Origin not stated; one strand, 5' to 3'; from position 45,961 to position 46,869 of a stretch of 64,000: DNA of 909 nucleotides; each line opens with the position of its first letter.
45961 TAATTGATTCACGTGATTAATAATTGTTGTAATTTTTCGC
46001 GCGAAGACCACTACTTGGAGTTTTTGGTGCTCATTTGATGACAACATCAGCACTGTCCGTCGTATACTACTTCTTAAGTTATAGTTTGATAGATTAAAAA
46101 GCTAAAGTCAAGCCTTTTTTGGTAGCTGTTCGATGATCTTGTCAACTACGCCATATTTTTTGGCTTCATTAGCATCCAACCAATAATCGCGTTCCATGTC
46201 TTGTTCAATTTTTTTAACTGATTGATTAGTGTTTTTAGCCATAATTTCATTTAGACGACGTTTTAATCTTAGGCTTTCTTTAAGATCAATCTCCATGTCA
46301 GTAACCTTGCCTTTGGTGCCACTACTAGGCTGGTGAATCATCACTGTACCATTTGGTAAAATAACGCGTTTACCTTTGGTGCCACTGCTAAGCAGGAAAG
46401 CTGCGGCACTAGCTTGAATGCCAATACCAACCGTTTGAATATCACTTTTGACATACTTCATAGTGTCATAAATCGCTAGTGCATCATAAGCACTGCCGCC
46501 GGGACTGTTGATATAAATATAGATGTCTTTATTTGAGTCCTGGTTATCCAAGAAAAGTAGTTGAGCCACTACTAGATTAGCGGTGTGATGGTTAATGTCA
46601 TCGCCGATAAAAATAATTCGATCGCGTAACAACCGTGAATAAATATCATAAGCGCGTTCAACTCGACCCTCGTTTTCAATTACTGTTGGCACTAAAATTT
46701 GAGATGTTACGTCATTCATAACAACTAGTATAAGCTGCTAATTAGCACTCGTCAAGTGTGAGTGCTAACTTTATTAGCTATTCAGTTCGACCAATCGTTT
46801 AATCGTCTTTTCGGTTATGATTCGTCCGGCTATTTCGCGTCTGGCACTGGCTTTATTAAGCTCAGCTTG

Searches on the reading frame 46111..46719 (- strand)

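Call 20: search_protein_families(library=pfam, proteins=[window:46111-46719:-], max_evalue=0.01)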
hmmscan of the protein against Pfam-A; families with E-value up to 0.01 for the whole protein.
window:46111-46719:- (203 aa): 1 family
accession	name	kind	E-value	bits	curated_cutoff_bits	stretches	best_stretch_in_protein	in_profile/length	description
PF00574.28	CLP_protease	-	3.7e-76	255.5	20.2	1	20-198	3-181/182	Clp protease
